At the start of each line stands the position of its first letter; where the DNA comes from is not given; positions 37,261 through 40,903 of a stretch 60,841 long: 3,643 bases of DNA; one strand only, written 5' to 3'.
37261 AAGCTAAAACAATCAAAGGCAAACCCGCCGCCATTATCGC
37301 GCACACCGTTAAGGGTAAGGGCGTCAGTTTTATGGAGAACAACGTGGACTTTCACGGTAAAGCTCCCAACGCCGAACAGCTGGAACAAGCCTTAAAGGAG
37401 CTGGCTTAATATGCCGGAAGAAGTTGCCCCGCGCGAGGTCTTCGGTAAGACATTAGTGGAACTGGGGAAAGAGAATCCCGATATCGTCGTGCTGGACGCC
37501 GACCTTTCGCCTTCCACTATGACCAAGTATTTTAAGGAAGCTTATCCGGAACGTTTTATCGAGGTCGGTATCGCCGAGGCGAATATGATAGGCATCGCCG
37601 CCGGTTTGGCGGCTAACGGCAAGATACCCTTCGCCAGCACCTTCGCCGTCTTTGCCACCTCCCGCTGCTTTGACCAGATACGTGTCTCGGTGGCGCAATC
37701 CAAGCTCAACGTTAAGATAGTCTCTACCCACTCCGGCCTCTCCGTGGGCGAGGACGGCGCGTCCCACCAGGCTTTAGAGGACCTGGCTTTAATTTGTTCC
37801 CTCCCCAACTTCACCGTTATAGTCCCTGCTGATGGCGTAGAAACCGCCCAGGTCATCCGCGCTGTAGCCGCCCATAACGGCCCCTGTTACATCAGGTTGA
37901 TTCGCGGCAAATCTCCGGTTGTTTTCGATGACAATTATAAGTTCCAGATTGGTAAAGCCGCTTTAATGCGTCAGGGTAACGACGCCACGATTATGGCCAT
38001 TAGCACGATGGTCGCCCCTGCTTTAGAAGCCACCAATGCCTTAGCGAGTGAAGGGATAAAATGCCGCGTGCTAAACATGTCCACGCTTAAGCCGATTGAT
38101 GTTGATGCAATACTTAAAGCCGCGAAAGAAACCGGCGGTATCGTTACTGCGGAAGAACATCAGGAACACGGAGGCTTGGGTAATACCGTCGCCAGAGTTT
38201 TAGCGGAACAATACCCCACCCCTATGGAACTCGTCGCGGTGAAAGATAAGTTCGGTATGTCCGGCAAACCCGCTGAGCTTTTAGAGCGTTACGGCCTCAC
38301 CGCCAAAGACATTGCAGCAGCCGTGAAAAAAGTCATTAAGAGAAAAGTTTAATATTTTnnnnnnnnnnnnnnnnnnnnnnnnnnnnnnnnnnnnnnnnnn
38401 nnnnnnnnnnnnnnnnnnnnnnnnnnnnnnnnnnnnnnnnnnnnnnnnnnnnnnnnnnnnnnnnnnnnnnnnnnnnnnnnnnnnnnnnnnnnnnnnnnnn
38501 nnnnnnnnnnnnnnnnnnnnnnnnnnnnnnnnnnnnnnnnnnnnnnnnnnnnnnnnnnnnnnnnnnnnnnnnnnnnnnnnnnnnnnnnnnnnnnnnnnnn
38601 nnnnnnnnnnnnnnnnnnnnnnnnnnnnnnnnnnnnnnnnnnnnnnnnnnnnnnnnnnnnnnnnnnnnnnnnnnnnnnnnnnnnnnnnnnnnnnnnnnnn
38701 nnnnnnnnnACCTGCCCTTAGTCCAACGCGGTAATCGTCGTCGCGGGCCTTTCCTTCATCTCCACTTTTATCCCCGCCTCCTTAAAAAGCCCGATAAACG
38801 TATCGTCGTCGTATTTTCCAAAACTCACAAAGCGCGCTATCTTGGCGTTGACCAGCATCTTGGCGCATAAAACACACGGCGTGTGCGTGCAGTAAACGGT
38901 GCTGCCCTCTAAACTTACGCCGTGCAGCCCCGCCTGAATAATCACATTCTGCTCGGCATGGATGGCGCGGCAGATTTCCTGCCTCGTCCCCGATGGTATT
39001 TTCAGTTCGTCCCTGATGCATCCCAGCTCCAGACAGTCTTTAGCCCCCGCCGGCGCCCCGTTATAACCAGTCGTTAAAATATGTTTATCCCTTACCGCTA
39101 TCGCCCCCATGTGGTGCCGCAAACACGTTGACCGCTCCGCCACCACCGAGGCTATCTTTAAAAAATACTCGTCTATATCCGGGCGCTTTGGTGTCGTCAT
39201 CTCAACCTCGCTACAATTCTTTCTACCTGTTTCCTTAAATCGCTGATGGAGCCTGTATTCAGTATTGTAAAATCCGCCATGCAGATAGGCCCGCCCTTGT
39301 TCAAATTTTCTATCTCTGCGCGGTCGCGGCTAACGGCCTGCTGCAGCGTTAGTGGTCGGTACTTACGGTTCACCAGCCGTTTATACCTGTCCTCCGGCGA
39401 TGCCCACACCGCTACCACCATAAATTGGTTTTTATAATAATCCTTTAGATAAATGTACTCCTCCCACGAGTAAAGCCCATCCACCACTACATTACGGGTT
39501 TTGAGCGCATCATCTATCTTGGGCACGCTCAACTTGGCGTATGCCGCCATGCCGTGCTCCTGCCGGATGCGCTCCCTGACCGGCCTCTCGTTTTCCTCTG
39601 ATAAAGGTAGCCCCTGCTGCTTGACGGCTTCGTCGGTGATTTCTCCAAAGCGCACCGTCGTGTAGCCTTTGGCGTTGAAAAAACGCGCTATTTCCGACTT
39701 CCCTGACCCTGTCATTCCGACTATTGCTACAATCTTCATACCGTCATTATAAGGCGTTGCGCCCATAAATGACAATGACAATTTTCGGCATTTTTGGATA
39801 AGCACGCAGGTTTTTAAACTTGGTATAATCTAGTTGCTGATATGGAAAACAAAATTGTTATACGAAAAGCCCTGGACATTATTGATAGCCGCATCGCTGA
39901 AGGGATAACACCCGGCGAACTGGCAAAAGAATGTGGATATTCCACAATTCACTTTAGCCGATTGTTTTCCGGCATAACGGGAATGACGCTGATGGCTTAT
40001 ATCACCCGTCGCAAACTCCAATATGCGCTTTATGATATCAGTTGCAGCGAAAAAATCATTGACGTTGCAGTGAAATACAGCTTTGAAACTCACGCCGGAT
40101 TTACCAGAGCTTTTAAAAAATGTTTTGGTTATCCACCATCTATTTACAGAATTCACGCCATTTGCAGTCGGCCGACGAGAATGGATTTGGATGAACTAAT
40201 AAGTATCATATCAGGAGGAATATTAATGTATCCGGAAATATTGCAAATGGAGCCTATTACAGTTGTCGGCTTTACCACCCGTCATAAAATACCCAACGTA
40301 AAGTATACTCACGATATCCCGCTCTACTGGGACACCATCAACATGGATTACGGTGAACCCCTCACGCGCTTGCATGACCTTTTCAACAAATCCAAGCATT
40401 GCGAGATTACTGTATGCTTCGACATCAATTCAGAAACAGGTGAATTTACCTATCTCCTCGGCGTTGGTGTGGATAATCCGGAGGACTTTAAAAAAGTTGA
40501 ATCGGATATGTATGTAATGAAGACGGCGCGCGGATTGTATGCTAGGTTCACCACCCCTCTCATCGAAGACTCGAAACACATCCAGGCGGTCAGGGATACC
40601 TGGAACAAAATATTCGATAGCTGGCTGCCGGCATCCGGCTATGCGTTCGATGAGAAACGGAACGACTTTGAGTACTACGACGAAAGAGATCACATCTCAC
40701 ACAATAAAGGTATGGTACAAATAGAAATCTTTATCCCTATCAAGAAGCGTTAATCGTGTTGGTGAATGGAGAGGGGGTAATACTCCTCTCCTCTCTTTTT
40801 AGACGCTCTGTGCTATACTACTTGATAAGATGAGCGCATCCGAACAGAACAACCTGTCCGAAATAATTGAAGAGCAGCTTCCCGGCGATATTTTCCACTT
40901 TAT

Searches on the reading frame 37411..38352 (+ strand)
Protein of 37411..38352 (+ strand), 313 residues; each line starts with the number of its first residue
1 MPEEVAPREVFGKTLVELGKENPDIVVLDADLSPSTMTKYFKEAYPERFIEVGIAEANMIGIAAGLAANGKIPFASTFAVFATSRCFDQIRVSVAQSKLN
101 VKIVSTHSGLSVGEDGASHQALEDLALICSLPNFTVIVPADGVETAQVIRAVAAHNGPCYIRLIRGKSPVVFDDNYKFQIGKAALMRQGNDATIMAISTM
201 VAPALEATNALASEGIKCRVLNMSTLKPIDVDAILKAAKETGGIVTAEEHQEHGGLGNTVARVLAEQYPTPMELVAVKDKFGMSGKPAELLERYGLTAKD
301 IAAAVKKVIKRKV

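Call 67: search_protein_families(library=pfam, proteins=[window:37411-38352:+], max_evalue=0.00001)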
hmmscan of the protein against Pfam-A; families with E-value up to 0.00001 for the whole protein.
window:37411-38352:+ (313 aa): 2 families
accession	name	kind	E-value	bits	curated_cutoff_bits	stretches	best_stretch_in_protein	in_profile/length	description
PF02779.29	Transket_pyr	-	1.4e-46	158.7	27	1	4-167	2-171/174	Transketolase, pyrimidine binding domain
PF02780.25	Transketolase_C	-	1e-30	106.7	25.9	1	181-301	1-124/124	Transketolase, C-terminal domain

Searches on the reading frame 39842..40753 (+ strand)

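Call 67: search_protein_families(library=pfam, proteins=[window:39842-40753:+], max_evalue=0.00001)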
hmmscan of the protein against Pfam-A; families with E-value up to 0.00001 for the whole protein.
window:39842-40753:+ (303 aa): 4 families
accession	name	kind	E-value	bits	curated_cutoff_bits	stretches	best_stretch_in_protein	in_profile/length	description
PF14526.11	Cass2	-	1.1e-20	74.8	27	1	132-300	1-150/150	Integron-associated effector binding protein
PF12833.13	HTH_18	-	4.1e-16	59.5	33.6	1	27-103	1-78/80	Helix-turn-helix domain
PF06445.20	GyrI-like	-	5.1e-16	59.8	26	1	129-301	1-155/155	GyrI-like small molecule binding domain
PF00165.29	HTH_AraC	-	1.5e-07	31.8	26.6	1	25-55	12-42/42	Bacterial regulatory helix-turn-helix proteins, AraC family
